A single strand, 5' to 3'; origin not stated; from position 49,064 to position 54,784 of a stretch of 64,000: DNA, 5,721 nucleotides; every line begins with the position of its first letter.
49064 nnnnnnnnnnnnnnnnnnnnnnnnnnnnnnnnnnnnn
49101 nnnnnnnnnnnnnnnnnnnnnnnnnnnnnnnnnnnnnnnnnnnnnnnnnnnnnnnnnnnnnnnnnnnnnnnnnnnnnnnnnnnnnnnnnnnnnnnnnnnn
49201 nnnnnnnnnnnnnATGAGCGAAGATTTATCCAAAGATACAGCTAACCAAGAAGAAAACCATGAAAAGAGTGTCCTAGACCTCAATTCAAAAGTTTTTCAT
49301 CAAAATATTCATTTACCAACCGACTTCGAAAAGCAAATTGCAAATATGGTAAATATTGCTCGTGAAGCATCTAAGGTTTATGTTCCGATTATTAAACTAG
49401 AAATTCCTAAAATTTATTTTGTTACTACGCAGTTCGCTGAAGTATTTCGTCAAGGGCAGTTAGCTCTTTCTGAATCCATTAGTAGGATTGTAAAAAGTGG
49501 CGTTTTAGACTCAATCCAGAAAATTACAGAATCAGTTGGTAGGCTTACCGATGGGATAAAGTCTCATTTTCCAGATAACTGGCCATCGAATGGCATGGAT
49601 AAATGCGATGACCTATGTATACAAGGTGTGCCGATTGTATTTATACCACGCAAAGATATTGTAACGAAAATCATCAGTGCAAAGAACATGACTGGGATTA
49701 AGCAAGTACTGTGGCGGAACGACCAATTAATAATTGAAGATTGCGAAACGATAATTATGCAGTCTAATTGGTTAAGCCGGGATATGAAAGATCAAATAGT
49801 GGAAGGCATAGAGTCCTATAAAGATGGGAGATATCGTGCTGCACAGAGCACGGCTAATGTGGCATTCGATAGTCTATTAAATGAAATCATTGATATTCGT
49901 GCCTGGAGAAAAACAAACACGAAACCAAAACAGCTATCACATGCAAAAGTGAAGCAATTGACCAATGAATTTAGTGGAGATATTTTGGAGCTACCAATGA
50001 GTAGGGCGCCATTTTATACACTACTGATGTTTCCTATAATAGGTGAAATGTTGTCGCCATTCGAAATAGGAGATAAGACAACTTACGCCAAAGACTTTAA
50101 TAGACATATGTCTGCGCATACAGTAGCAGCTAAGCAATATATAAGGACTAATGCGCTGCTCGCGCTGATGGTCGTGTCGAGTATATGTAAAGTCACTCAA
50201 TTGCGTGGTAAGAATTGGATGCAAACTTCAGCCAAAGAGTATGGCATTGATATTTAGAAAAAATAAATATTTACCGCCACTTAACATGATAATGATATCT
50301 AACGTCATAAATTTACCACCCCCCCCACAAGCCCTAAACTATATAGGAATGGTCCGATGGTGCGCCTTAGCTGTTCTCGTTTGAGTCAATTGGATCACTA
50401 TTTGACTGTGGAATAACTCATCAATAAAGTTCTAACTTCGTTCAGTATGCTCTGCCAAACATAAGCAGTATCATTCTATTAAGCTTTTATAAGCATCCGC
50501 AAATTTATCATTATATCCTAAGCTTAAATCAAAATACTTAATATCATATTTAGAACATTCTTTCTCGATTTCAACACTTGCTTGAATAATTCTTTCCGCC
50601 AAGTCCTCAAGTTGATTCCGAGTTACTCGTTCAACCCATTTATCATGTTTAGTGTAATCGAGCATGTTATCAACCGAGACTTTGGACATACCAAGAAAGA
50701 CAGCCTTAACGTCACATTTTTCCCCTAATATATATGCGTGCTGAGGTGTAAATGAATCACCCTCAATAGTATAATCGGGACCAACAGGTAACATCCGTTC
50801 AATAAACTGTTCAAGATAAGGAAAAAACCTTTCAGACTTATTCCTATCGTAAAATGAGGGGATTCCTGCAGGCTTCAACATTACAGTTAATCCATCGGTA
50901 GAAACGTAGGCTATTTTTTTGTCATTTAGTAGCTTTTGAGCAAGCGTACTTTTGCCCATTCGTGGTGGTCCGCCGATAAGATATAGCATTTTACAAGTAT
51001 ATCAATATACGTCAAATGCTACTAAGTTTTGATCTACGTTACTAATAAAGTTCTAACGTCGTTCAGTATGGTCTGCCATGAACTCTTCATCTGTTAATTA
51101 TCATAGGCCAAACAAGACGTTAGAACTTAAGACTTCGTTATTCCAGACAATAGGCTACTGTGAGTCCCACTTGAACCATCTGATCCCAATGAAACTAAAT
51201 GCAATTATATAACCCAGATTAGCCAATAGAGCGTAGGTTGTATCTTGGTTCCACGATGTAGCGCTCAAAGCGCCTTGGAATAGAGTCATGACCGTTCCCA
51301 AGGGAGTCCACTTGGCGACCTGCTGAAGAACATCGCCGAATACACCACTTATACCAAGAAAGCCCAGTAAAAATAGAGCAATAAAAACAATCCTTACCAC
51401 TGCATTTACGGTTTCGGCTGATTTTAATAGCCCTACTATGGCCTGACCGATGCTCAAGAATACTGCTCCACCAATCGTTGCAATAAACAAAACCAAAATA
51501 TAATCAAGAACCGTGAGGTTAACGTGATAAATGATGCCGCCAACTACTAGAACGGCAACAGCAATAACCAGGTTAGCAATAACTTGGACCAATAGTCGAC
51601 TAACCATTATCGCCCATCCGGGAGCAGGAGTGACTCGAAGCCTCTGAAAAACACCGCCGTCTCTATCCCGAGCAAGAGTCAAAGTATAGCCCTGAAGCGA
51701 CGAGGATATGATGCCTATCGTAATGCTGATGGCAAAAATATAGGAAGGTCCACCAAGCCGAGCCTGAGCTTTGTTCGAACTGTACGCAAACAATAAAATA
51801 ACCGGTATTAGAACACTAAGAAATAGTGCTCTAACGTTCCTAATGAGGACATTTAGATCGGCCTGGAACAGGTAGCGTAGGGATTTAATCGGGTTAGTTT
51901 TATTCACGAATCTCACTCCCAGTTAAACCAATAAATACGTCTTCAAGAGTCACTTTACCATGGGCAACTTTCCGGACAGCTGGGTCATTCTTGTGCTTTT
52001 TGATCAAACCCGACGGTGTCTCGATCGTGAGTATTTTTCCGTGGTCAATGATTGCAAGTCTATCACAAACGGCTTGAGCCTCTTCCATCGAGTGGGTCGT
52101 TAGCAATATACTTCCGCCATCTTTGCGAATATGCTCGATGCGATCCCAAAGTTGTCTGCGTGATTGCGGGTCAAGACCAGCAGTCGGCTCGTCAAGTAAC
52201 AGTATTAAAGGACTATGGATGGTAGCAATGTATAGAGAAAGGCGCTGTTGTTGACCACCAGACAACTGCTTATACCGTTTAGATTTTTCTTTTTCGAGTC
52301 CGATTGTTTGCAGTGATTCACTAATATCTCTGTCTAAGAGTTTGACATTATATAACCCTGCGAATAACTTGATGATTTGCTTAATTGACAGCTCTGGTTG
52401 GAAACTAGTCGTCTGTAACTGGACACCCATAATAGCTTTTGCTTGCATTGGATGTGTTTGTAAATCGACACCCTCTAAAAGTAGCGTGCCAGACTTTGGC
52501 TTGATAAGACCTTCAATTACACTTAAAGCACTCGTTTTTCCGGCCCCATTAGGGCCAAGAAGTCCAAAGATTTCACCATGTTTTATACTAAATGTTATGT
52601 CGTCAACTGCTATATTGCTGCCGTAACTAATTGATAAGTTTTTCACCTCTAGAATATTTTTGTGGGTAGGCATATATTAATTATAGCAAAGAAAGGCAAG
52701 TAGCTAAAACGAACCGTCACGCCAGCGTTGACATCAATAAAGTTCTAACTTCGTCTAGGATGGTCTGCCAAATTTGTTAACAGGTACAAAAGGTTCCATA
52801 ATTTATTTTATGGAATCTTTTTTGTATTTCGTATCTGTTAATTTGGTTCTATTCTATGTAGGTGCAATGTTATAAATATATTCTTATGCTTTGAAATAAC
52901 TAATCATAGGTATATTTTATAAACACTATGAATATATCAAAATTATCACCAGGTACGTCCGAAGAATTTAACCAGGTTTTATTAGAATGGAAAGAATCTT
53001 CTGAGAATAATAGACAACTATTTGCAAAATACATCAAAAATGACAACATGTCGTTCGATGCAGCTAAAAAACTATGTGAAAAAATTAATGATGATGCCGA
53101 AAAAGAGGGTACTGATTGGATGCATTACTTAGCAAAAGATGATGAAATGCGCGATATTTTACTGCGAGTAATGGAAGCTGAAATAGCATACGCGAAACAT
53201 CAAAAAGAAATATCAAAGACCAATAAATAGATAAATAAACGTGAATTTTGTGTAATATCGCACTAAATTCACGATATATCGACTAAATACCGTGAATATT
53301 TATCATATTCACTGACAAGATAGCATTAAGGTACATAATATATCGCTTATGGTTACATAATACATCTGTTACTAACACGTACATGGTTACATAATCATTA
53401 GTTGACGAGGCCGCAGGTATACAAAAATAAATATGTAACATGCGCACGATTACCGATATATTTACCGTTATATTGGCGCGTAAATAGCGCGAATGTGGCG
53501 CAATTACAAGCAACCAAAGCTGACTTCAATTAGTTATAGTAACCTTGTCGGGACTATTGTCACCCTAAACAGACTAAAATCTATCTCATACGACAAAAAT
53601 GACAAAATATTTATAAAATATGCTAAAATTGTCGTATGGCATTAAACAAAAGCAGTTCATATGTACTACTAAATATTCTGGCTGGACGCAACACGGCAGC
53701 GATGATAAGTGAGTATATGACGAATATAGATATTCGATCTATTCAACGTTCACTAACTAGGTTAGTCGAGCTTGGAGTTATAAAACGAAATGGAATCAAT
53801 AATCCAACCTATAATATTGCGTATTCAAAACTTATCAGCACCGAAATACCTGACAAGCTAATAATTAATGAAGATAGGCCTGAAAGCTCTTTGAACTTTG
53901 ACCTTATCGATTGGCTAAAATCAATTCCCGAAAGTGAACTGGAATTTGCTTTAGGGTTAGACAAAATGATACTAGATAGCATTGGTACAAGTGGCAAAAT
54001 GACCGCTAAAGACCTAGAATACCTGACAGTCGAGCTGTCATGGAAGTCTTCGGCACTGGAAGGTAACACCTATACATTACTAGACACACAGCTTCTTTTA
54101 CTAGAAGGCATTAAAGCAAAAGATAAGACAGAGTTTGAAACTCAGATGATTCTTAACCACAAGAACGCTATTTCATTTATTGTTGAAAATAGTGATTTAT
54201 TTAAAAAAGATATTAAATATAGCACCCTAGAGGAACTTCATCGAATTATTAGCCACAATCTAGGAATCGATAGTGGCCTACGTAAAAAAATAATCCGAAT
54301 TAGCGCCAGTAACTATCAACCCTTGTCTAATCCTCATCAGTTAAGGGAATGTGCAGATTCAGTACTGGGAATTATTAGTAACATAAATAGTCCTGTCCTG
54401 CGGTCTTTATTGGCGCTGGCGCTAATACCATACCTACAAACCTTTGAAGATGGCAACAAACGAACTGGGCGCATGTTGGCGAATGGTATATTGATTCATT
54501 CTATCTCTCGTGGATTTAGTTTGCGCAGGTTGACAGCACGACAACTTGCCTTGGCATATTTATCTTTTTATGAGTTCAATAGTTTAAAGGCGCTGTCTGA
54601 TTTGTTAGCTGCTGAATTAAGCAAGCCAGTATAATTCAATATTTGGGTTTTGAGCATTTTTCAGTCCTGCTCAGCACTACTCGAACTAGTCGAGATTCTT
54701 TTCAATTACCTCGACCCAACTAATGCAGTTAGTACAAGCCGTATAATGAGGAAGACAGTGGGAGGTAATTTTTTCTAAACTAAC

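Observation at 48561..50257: Translationally coupled two-gene module with a HEPN-like Rx4H protein: candidate abortive-infection or toxin-antitoxin system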

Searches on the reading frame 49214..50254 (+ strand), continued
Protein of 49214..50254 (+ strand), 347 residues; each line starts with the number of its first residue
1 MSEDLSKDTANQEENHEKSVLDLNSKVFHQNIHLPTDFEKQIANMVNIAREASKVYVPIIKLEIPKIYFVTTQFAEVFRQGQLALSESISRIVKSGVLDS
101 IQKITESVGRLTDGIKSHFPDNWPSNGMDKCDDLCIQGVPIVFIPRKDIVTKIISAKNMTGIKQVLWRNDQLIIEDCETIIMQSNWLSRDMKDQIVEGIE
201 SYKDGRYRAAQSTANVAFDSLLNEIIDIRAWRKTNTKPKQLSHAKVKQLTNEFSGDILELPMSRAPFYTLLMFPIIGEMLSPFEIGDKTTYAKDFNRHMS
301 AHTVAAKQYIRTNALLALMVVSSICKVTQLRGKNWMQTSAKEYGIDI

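Call 118: find_encoding_contigs(protein=P0001, flank=9000, max_places=4)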
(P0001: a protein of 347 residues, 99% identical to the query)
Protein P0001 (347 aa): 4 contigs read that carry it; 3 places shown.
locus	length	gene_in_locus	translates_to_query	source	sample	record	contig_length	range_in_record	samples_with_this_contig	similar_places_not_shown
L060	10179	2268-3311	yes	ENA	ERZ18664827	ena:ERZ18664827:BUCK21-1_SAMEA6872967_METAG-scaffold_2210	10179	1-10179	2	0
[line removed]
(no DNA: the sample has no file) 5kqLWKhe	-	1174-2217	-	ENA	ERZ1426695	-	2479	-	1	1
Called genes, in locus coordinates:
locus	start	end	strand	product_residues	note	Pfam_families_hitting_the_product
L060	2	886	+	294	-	?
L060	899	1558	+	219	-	PF07501:G5 (faint)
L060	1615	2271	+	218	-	-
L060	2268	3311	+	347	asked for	-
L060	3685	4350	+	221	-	PF00072:Response_reg, PF00486:Trans_reg_C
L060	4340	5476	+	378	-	PF00512:HisKA, PF02518:HATPase_c, PF13589:HATPase_c_3 (weak), PF14501:HATPase_c_5 (weak)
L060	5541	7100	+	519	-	PF07813:LTXXQ (faint)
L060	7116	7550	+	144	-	-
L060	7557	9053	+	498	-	PF00149:Metallophos (weak), PF09423:PhoD (weak)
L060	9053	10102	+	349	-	PF00149:Metallophos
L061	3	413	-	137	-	?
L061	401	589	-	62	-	-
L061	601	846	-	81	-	PF18903:DUF5659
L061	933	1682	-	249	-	-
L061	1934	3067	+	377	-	PF08450:SGL (faint), PF06739:SBBP (faint), PF24684:Vgb_lyase (faint), PF25021:TEN_NHL, PF01436:NHL (weak)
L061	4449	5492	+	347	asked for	-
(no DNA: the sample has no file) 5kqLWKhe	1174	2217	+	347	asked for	-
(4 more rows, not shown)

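Call 121: search_dna_similar(query=L005:2350-3051:+, collection=plasmids, mode=protein, max_evalue=0.01, max_rows=25)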
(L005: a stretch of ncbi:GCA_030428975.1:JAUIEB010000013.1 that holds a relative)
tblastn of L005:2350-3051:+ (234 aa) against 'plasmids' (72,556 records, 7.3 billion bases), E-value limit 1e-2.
No match.

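Call 123: list_cluster_members(proteins=[P0002, P0010, P0036, P0039, P0050, P0054, P0032, P0024, P0041, P0057])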
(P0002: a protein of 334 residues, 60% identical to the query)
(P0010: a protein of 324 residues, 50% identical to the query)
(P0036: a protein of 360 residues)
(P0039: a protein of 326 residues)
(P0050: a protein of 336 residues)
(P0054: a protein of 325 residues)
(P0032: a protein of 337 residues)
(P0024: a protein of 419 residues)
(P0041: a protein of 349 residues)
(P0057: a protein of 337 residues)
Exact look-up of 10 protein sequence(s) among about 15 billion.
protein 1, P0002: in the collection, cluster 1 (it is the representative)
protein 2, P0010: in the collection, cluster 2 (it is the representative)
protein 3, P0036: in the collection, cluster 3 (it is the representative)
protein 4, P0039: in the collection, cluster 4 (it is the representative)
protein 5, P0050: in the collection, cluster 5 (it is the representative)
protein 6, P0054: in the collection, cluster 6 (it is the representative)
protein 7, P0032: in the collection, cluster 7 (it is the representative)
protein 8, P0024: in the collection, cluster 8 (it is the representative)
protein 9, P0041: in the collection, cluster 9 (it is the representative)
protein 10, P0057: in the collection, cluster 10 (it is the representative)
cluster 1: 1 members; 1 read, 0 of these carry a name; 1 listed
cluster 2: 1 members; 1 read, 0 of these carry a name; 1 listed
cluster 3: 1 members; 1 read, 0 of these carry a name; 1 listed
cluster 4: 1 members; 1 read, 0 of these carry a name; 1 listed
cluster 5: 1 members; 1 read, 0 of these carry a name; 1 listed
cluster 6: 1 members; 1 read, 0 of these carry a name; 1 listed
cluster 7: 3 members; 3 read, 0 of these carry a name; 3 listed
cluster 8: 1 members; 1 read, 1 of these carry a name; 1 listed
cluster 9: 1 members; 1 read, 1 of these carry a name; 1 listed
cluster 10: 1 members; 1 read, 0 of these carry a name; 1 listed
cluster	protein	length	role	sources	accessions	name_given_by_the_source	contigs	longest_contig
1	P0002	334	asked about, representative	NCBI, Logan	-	-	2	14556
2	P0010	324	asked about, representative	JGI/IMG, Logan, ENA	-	-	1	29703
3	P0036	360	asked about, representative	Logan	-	-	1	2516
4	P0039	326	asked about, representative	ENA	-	-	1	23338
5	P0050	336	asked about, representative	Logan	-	-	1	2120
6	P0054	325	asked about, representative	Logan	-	-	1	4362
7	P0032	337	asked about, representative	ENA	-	-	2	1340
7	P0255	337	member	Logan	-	-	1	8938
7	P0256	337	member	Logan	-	-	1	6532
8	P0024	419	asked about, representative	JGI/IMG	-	hypothetical protein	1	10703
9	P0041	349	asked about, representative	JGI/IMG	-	hypothetical protein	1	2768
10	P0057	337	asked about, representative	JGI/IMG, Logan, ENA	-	-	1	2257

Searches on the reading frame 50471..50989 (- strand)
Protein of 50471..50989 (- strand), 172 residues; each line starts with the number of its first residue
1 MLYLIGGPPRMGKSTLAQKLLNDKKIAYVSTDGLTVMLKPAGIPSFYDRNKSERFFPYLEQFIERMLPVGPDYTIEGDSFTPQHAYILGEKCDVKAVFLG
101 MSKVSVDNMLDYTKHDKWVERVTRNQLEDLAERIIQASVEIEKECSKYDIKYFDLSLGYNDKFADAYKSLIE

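Call 10: search_protein_families(library=pfam, proteins=[window:50471-50989:-], max_evalue=0.01)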
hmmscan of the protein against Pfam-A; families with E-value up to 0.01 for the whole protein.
window:50471-50989:- (172 aa): 2 families
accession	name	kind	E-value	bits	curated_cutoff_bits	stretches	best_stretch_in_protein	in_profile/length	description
PF13671.12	AAA_33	-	0.0013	19.5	27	1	3-55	2-55/143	AAA domain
PF13173.12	AAA_14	-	0.008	16.6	27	0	3-35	5-41/129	AAA domain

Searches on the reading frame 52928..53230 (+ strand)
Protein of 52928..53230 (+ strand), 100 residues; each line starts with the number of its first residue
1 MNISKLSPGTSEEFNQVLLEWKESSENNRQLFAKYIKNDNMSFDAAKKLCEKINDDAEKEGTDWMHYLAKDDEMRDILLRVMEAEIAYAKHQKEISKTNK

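Call 10: search_protein_families(library=pfam, proteins=[window:52928-53230:+], max_evalue=0.01)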
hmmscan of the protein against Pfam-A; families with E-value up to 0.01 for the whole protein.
window:52928-53230:+ (100 aa): 1 family
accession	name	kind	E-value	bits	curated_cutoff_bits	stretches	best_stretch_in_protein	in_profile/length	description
PF17334.7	CsgA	-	0.0096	17.1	25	0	29-96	9-70/83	Minor curli fiber component A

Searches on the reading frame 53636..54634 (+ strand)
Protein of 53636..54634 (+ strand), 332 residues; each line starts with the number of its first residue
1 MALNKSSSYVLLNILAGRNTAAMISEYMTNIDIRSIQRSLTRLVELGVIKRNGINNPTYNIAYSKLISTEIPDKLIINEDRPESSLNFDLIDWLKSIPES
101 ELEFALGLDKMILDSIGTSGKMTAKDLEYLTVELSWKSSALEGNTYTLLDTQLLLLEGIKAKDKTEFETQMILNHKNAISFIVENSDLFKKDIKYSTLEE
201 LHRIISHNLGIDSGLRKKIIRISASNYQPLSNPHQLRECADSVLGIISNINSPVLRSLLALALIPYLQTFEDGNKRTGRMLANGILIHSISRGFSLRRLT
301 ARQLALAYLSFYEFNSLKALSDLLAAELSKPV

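Call 10: search_protein_families(library=pfam, proteins=[window:53636-54634:+], max_evalue=0.01)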
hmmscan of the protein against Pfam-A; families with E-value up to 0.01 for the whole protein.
window:53636-54634:+ (332 aa): 1 family
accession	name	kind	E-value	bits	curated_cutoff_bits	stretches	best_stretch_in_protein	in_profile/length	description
PF02661.23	Fic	-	1.4e-06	29.4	24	1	194-286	3-93/93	Fic/DOC family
